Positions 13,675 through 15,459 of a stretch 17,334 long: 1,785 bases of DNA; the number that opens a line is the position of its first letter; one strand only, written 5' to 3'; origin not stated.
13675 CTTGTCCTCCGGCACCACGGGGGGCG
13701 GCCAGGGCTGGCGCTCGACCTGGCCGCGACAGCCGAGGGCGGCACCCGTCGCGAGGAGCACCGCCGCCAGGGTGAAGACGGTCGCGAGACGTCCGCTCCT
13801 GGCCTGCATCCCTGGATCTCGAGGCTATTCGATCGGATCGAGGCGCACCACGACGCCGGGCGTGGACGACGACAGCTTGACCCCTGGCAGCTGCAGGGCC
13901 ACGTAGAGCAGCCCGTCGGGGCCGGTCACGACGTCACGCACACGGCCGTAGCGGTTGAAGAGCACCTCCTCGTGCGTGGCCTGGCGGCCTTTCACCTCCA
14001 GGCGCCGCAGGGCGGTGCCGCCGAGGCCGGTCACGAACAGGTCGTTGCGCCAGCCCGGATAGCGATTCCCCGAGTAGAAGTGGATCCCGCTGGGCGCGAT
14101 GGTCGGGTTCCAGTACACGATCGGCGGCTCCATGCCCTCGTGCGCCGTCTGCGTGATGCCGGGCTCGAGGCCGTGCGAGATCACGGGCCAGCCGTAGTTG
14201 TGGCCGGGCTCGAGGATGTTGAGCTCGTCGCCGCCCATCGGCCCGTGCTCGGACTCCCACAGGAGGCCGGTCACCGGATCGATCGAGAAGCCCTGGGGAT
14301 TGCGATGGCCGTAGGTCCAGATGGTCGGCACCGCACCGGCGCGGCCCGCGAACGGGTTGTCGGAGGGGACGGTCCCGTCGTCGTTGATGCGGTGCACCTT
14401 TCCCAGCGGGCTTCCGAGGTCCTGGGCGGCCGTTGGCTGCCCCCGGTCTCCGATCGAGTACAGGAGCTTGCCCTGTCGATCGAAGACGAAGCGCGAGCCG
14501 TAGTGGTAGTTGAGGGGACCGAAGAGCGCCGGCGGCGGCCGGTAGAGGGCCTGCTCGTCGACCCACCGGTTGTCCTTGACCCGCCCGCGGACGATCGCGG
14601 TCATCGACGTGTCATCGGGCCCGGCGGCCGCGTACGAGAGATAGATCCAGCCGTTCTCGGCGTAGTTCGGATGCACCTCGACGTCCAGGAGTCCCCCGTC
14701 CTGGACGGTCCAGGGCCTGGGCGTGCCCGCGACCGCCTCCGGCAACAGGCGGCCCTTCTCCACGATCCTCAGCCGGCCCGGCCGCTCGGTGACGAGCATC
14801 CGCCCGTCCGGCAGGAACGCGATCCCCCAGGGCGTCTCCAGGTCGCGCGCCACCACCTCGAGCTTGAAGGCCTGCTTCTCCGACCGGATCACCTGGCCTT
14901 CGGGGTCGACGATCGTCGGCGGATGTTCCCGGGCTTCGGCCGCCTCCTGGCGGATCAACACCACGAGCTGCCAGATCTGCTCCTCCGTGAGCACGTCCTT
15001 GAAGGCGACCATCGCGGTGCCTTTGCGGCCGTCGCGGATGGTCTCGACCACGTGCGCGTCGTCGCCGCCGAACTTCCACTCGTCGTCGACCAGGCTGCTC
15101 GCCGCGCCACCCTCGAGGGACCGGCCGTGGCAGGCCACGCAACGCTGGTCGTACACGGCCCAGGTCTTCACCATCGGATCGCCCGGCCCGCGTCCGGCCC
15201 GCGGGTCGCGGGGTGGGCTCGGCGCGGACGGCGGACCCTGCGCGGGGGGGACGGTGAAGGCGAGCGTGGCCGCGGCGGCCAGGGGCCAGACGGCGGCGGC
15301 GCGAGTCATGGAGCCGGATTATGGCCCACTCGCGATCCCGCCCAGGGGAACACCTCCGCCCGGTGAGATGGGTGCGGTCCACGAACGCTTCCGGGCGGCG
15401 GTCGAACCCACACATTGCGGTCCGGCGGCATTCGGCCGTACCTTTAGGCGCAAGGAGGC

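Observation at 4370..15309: Neighbourhood logic suggests an oxidise-outside, import-the-acid aldose pathway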

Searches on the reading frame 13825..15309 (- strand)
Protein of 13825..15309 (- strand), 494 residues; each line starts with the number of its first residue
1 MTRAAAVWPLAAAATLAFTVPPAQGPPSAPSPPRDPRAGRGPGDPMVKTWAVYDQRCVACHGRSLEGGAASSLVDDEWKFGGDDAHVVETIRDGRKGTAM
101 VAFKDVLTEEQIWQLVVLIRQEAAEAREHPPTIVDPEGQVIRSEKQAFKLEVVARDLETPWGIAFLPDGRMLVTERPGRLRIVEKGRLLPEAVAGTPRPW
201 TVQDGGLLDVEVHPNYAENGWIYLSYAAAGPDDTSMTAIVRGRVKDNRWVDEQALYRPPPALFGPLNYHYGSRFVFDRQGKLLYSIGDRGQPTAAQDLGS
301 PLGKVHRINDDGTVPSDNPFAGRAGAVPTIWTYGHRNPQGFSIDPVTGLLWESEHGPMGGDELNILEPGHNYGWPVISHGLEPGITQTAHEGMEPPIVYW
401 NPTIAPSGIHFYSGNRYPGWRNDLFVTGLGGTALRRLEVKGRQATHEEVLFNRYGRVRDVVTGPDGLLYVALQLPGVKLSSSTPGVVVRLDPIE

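Call 7: search_protein_families(library=pfam, proteins=[window:13825-15309:-], max_evalue=0.01)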
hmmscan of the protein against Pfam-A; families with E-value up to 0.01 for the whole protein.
window:13825-15309:- (494 aa): 3 families
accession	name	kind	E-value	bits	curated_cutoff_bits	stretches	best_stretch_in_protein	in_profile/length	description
PF07995.17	GSDH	-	1.1e-118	396.7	25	1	157-471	1-322/332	Glucose / Sorbosone dehydrogenase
PF13442.11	Cytochrome_CBB3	-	7.7e-12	45.8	27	1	50-117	7-66/68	Cytochrome C oxidase, cbb3-type, subunit III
PF00034.26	Cytochrom_C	-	0.0016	20.2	21.3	0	51-120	6-87/90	Cytochrome c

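Call 8: search_protein_families(library=ncbifam, proteins=[window:13825-15309:-], max_evalue=0.01)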
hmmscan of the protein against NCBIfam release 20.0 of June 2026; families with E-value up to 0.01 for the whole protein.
window:13825-15309:- (494 aa): 9 families
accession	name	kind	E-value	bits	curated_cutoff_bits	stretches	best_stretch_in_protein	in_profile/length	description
TIGR03606.1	non_repeat_PQQ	subfamily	1e-39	136.6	434.55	2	139-377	11-270/454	glucose/sorbosone family PQQ-dependent dehydrogenase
NF011054.0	PRK14486.1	equivalog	2.5e-10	40.4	447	1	47-123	216-291/294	putative bifunctional cbb3-type cytochrome c oxidase subunit II/cytochrome c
TIGR00782.1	ccoP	equivalog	2.9e-10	40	179.95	1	51-129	112-199/285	cytochrome-c oxidase, cbb3-type subunit III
TIGR02604.1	Piru_Ver_Nterm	subfamily_domain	4.6e-06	26.2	122.2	1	404-471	263-337/367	PVC-type heme-binding CxxCH protein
NF045773.1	cytochro_C550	exception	3.4e-05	23.8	125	1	51-102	54-101/118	cytochrome c550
TIGR03872.1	cytochrome_MoxG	equivalog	5.1e-05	23.4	147.8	1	48-124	46-123/133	cytochrome c(L), periplasmic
TIGR04494.1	c550_PedF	equivalog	6.3e-05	22.9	122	1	52-117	57-125/133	cytochrome c-550 PedF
NF033206.1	ScyE_fam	subfamily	0.00038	20.1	80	0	151-176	1-26/333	ScyD/ScyE family protein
NF045774.1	cytochro_C551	exception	0.00048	20.1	118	1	50-96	43-87/110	cytochrome c551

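Call 10: find_encoding_contigs(protein=window:13825-15309:-, flank=10000, max_places=6)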
Protein window:13825-15309:- (494 aa): no gene with exactly this product is on record in the collection.

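Call 11: find_homologous_proteins(query=window:13825-15309:-, max_evalue=1e-20)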
Query window:13825-15309:- (494 aa): 8000 proteins with E <= 1e-20 among 8000 candidates; the best 120 are listed.
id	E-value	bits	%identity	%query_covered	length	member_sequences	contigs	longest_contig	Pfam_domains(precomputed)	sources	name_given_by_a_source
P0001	0.0e+0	1148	100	100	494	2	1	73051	PF13442.12,PF07995.18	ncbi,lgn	-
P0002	1.2e-292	990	86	100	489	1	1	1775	PF13442.12,PF07995.18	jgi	jgi:aldose sugar dehydrogenase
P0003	1.0e-285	967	87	95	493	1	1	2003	PF13442.12,PF07995.18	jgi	jgi:aldose sugar dehydrogenase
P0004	4.4e-284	961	85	95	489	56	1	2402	PF13442.12,PF07995.18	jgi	jgi:glucose/arabinose dehydrogenase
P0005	2.7e-280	949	83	98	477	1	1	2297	PF13442.12,PF07995.18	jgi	jgi:glucose/arabinose dehydrogenase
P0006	4.3e-279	945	85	93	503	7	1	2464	PF13442.12,PF07995.18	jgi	-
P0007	8.4e-279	944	82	100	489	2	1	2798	PF13442.12,PF07995.18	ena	-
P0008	1.1e-277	940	84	95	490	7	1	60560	PF13442.12,PF07995.18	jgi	jgi:aldose sugar dehydrogenase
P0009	3.2e-277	939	85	92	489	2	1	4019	PF13442.12,PF07995.18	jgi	jgi:glucose/arabinose dehydrogenase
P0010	4.4e-277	938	84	93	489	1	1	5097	PF13442.12,PF07995.18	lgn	-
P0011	4.7e-276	935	84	93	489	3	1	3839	PF13442.12,PF07995.18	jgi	jgi:glucose/arabinose dehydrogenase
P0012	1.6e-273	926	83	92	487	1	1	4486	PF13442.12,PF07995.18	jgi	jgi:glucose/arabinose dehydrogenase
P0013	2.4e-272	923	80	100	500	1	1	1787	PF13442.12,PF07995.18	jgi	jgi:aldose sugar dehydrogenase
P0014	4.0e-271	919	84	94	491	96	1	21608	PF13442.12,PF07995.18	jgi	-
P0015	8.1e-270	914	79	100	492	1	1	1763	PF13442.12,PF07995.18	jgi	jgi:aldose sugar dehydrogenase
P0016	1.2e-269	914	79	100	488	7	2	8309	PF13442.12,PF07995.18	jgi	jgi:glucose/arabinose dehydrogenase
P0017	1.7e-269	913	83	94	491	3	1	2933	PF13442.12,PF07995.18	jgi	jgi:glucose/arabinose dehydrogenase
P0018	7.5e-269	911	80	100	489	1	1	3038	PF13442.12,PF07995.18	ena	-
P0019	1.7e-267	907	81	94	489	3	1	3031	PF13442.12,PF07995.18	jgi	jgi:glucose/arabinose dehydrogenase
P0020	1.5e-266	903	81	94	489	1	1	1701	PF13442.12,PF07995.18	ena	-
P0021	5.6e-266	902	78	100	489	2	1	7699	PF13442.12,PF07995.18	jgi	jgi:glucose/arabinose dehydrogenase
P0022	1.1e-260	884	79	94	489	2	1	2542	PF13442.12,PF07995.18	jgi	jgi:glucose/arabinose dehydrogenase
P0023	2.4e-260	883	80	92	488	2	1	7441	PF13442.12,PF07995.18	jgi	jgi:glucose/arabinose dehydrogenase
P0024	2.2e-257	873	82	90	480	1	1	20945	PF13442.12,PF07995.18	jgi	jgi:glucose/arabinose dehydrogenase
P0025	1.1e-255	868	81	92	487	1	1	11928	PF13442.12,PF07995.18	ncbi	-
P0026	1.5e-255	867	79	94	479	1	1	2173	PF13442.12,PF07995.18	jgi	jgi:glucose/arabinose dehydrogenase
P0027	3.0e-255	866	78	94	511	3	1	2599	PF13442.12,PF07995.18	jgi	-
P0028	3.5e-253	859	76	98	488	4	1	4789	PF13442.12,PF07995.18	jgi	jgi:glucose/arabinose dehydrogenase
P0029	1.4e-250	851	78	93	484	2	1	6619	PF13442.12,PF07995.18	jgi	-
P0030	9.8e-248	841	80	90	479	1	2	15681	PF13442.12,PF07995.18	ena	-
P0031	1.6e-246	837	80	89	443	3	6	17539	PF13442.12,PF07995.18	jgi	jgi:glucose/arabinose dehydrogenase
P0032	1.0e-216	739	67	98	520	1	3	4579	PF13442.12,PF00034.27,PF07995.18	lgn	-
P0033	6.3e-216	736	85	55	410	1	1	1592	PF13442.12,PF07995.18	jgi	jgi:glucose/arabinose dehydrogenase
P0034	1.1e-213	729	70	90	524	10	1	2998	PF13442.12,PF00034.27,PF07995.18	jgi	-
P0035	3.5e-210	717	68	94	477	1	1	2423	PF13442.12,PF07995.18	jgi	jgi:glucose/arabinose dehydrogenase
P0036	1.6e-208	712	66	90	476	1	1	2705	PF13442.12,PF00034.27,PF07995.18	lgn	-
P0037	2.0e-207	708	62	100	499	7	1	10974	PF13442.12,PF00034.27,PF07995.18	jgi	jgi:glucose/arabinose dehydrogenase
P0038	1.0e-205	703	67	89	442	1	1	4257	PF13442.12,PF00034.27,PF07995.18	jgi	jgi:glucose/arabinose dehydrogenase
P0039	2.7e-204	698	61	98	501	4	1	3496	PF13442.12,PF07995.18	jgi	jgi:glucose/arabinose dehydrogenase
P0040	2.7e-204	698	85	70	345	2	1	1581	PF07995.18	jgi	jgi:glucose/arabinose dehydrogenase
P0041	3.4e-203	694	65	90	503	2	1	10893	PF01436.28,PF13442.12,PF07995.18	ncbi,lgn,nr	ncbi:MAG TPA: PQQ-dependent sugar dehydrogenase [Vicinamibacterales bacterium]|nr:PQQ-dependent suga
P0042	6.5e-202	690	62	98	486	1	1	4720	PF13442.12,PF07995.18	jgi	jgi:glucose/arabinose dehydrogenase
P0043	3.8e-201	688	64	90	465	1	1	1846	PF13442.12,PF07995.18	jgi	-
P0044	5.4e-201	687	63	90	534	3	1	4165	PF13442.12,PF00034.27,PF07995.18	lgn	-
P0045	3.5e-200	684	64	89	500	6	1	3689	PF13442.12,PF00034.27,PF07995.18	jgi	jgi:glucose/arabinose dehydrogenase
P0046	4.3e-200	684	63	90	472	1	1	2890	PF13442.12,PF07995.18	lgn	-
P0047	5.8e-200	684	65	90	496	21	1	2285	PF13442.12,PF07995.18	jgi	-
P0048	1.1e-199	683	63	90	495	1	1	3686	PF13442.12,PF00034.27,PF07995.18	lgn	-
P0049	1.5e-199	682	58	98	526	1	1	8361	PF13442.12,PF00034.27,PF07995.18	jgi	jgi:glucose/arabinose dehydrogenase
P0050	2.9e-199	681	61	95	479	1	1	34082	PF13442.12,PF07995.18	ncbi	-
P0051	3.2e-199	681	63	89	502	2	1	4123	PF13442.12,PF00034.27,PF07995.18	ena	-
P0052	4.1e-199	681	64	90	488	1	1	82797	PF13442.12,PF00034.27,PF07995.18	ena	-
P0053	1.5e-198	679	60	95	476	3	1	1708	PF13442.12,PF07995.18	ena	-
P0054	9.3e-198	676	64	89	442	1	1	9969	PF13442.12,PF00034.27,PF07995.18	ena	-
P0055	1.1e-197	676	61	89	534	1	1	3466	PF13442.12,PF00034.27,PF07995.18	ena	-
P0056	1.2e-197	676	62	89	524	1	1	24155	PF13442.12,PF07995.18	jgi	jgi:aldose sugar dehydrogenase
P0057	1.3e-197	676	61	89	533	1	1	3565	PF13442.12,PF00034.27,PF07995.18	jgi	jgi:glucose/arabinose dehydrogenase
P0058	5.2e-197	674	64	90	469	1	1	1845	PF13442.12,PF00034.27,PF07995.18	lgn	-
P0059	8.2e-197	673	62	93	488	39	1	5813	PF13442.12,PF00034.27,PF07995.18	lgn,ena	-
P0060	8.6e-197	673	64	89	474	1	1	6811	PF13442.12,PF07995.18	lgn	-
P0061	5.7e-196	670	59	98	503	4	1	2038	PF13442.12,PF00034.27,PF07995.18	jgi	jgi:glucose/arabinose dehydrogenase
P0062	1.0e-195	670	60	93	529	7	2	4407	PF13442.12,PF00034.27,PF07995.18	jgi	jgi:glucose/arabinose dehydrogenase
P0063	1.6e-195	669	62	90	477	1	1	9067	PF13442.12,PF00034.27,PF07995.18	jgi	jgi:aldose sugar dehydrogenase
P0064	2.7e-195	668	61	90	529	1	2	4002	PF13442.12,PF00034.27,PF07995.18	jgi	jgi:glucose/arabinose dehydrogenase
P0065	4.4e-195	668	60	89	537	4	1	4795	PF13442.12,PF00034.27,PF07995.18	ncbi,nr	ncbi:MAG TPA: PQQ-dependent sugar dehydrogenase [Vicinamibacterales bacterium]|nr:PQQ-dependent suga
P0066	6.5e-195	667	62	90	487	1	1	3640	PF13442.12,PF00034.27,PF07995.18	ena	-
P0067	2.0e-194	665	62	90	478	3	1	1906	PF13442.12,PF07995.18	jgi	jgi:aldose sugar dehydrogenase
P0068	2.1e-194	665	61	100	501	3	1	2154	PF13442.12,PF07995.18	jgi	jgi:aldose sugar dehydrogenase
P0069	2.3e-194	665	62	91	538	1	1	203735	PF13442.12,PF00034.27,PF07995.18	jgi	jgi:glucose/arabinose dehydrogenase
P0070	2.5e-194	665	61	93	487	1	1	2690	PF13442.12,PF00034.27,PF07995.18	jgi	jgi:glucose/arabinose dehydrogenase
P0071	3.9e-194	664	60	98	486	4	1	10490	PF13442.12,PF00034.27,PF07995.18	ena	-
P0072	2.7e-193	662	60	96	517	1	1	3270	PF13442.12,PF07995.18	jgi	jgi:glucose/arabinose dehydrogenase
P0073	2.9e-193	662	60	94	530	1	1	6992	PF13442.12,PF00034.27,PF07995.18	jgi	jgi:aldose sugar dehydrogenase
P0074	3.6e-193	661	59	99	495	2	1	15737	PF13442.12,PF07995.18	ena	-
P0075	4.2e-193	661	58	99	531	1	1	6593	PF13442.12,PF07995.18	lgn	-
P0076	4.9e-193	661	60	90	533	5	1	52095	PF13442.12,PF00034.27,PF07995.18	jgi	jgi:aldose sugar dehydrogenase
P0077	6.0e-193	661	59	90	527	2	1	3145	PF13442.12,PF07995.18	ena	-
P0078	1.1e-192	660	57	95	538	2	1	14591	PF13442.12,PF00034.27,PF07995.18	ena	-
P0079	1.3e-192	659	61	89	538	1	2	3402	PF13442.12,PF00034.27,PF07995.18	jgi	jgi:aldose sugar dehydrogenase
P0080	1.5e-192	659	58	100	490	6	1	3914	PF13442.12,PF07995.18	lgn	-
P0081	1.9e-192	659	60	89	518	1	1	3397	PF13442.12,PF00034.27,PF07995.18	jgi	jgi:glucose/arabinose dehydrogenase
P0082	2.0e-192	659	63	90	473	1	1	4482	PF13442.12,PF07995.18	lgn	-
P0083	2.1e-192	659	59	90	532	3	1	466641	PF13442.12,PF00034.27,PF07995.18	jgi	jgi:aldose sugar dehydrogenase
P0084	2.1e-192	659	63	91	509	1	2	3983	PF13442.12,PF07995.18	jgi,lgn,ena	jgi:glucose/arabinose dehydrogenase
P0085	3.9e-192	658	58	93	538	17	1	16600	PF13442.12,PF00034.27,PF07995.18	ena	-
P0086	6.0e-192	657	62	89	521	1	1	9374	PF13442.12,PF07995.18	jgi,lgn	jgi:glucose/arabinose dehydrogenase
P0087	6.9e-192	657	57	98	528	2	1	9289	PF13442.12,PF00034.27,PF07995.18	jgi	jgi:aldose sugar dehydrogenase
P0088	7.3e-192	657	59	89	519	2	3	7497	PF13442.12,PF07995.18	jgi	jgi:glucose/arabinose dehydrogenase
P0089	8.7e-192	657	60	98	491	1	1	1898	PF01436.28,PF13442.12,PF00034.27,PF07995.18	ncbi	-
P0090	1.3e-191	656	60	90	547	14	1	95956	PF13442.12,PF00034.27,PF07995.18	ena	-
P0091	1.4e-191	656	56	100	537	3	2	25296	PF13442.12,PF00034.27,PF07995.18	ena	-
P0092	2.0e-191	656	58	92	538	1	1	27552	PF13442.12,PF00034.27,PF07995.18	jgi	jgi:glucose/arabinose dehydrogenase/cytochrome c5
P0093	2.4e-191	655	56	97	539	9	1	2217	PF13442.12,PF00034.27,PF07995.18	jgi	jgi:glucose/arabinose dehydrogenase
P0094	3.0e-191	655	58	99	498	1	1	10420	PF13442.12,PF00034.27,PF07995.18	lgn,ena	-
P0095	3.6e-191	655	60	89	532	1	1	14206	PF13442.12,PF07995.18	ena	-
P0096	4.6e-191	654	61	90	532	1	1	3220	PF13442.12,PF07995.18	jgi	jgi:glucose/arabinose dehydrogenase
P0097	5.2e-191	654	56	100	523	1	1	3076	PF13442.12,PF00034.27,PF07995.18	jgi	jgi:aldose sugar dehydrogenase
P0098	6.5e-191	654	62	89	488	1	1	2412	PF13442.12,PF00034.27,PF07995.18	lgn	-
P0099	6.6e-191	654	60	90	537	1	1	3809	PF13442.12,PF07995.18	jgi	jgi:glucose/arabinose dehydrogenase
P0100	1.1e-190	653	60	89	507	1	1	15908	PF13442.12,PF07995.18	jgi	jgi:glucose/arabinose dehydrogenase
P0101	1.2e-190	653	60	93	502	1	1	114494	PF13442.12,PF07995.18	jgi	jgi:aldose sugar dehydrogenase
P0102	1.3e-190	653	62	90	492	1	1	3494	PF13442.12,PF00034.27,PF07995.18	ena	-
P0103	1.3e-190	653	60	89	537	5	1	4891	PF13442.12,PF00034.27,PF07995.18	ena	-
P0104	1.3e-190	653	60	98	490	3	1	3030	PF13442.12,PF00034.27,PF07995.18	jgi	jgi:glucose/arabinose dehydrogenase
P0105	1.7e-190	652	60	93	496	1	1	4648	PF13442.12,PF00034.27,PF07995.18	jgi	jgi:aldose sugar dehydrogenase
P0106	2.1e-190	652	59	89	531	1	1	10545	PF13442.12,PF00034.27,PF07995.18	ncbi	-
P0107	2.1e-190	652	59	89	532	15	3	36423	PF13442.12,PF07995.18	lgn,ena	-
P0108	3.5e-190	651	64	53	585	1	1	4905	PF13442.12,PF00034.27,PF07995.18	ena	-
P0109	3.8e-190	651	60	89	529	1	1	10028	PF13442.12,PF07995.18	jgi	jgi:glucose/arabinose dehydrogenase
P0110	5.4e-190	651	55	100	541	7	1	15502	PF13442.12,PF00034.27,PF07995.18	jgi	jgi:glucose/arabinose dehydrogenase/cytochrome c5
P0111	5.5e-190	651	55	98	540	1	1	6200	PF13442.12,PF00034.27,PF07995.18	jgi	jgi:glucose/arabinose dehydrogenase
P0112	5.8e-190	651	61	89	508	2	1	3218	PF13442.12,PF00034.27,PF07995.18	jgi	jgi:glucose/arabinose dehydrogenase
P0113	6.0e-190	651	59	89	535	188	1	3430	PF13442.12,PF07995.18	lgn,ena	-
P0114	7.8e-190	650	55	98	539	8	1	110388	PF13442.12,PF00034.27,PF07995.18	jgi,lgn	jgi:glucose/arabinose dehydrogenase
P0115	8.0e-190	650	59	89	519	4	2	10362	PF13442.12,PF00034.27,PF07995.18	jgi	jgi:glucose/arabinose dehydrogenase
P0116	9.0e-190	650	52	99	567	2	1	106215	PF13442.12,PF00034.27,PF07995.18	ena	-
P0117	9.4e-190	650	57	90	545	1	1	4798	PF13442.12,PF00034.27,PF07995.18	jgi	jgi:glucose/arabinose dehydrogenase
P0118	9.9e-190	650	63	91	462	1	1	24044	PF13442.12,PF00034.27,PF07995.18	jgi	jgi:glucose/arabinose dehydrogenase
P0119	1.0e-189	650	53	99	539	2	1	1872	PF13442.12,PF00034.27,PF07995.18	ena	-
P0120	1.1e-189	650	55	99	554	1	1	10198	PF13442.12,PF00034.27,PF07995.18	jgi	jgi:glucose/arabinose dehydrogenase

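Call 12: find_encoding_contigs(protein=P0001, flank=10000, max_places=3)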
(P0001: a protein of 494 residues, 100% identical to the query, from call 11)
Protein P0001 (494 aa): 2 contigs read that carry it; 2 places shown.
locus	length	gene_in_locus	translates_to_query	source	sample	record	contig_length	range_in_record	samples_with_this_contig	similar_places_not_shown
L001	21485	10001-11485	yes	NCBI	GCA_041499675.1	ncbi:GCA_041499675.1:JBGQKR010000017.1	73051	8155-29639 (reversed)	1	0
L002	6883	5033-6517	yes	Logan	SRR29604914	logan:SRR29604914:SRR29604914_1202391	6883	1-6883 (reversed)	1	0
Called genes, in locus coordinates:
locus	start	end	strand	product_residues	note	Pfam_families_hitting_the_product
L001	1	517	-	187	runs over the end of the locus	-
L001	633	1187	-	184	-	-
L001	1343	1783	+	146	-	PF00376:MerR, PF13411:MerR_1, PF09278:MerR-DNA-bind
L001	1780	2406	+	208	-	PF13489:Methyltransf_23, PF08241:Methyltransf_11, PF08242:Methyltransf_12, PF13649:Methyltransf_25, PF01209:Ubie_methyltran (weak)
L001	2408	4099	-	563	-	PF01839:FG-GAP (faint), PF13517:FG-GAP_3, PF07593:UnbV_ASPIC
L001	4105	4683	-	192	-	-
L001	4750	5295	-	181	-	-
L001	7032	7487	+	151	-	PF04308:RNaseH_like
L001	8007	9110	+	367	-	PF01145:Band_7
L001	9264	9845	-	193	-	-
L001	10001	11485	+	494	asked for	PF13442:Cytochrome_CBB3, PF07995:GSDH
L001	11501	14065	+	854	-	PF23500:DUF7133, PF13646:HEAT_2, PF02985:HEAT (faint), PF13646:HEAT_2 (weak), PF13442:Cytochrome_CBB3 (weak)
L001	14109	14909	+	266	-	PF06283:ThuA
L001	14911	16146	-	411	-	PF01408:GFO_IDH_MocA, PF02894:GFO_IDH_MocA_C, PF19051:GFO_IDH_MocA_C2 (weak), PF22725:GFO_IDH_MocA_C3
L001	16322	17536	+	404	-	PF07690:MFS_1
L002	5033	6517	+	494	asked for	PF13442:Cytochrome_CBB3, PF07995:GSDH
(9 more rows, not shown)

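Call 13: find_encoding_contigs(protein=P0008, flank=10000, max_places=3)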
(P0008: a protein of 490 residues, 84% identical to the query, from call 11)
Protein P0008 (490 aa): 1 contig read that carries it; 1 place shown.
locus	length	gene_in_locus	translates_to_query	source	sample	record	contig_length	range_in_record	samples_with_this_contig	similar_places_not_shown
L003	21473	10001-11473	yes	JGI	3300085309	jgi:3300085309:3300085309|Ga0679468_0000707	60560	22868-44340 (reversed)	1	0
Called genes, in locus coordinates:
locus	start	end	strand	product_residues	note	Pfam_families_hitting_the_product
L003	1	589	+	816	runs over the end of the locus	PF12704:MacB_PCD, PF02687:FtsX, PF12704:MacB_PCD, PF02687:FtsX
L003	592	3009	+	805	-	PF12704:MacB_PCD, PF02687:FtsX, PF12704:MacB_PCD, PF02687:FtsX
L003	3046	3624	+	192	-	PF02830:V4R (faint)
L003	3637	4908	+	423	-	PF00903:Glyoxalase, PF07228:SpoIIE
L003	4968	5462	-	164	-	PF00583:Acetyltransf_1, PF13673:Acetyltransf_10, PF13508:Acetyltransf_7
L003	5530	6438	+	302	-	PF18421:Peptidase_M23_N (weak), PF01551:Peptidase_M23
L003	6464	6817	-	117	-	-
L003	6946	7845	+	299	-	PF00126:HTH_1, PF03466:LysR_substrate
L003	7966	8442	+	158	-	PF14760:Rnk_N, PF01272:GreA_GreB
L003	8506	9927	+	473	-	-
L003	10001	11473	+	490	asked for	PF13442:Cytochrome_CBB3, PF07995:GSDH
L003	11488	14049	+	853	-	PF23500:DUF7133, PF00034:Cytochrom_C (faint), PF13646:HEAT_2 (weak), PF02985:HEAT (faint), PF13442:Cytochrome_CBB3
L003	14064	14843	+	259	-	PF06283:ThuA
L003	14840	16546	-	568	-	PF00732:GMC_oxred_N, PF00890:FAD_binding_2 (weak), PF01266:DAO (weak), PF07992:Pyr_redox_2 (faint), PF05199:GMC_oxred_C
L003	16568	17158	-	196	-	PF13618:Gluconate_2-dh3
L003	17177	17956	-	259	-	PF23441:SDR (weak), PF00106:adh_short, PF08659:KR, PF13561:adh_short_C2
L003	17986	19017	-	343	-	PF01263:Aldose_epim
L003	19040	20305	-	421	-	PF04542:Sigma70_r2, PF20239:DUF6596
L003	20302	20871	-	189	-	PF01872:RibD_C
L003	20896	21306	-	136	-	PF03795:YCII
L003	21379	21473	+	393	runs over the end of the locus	PF03781:FGE-sulfatase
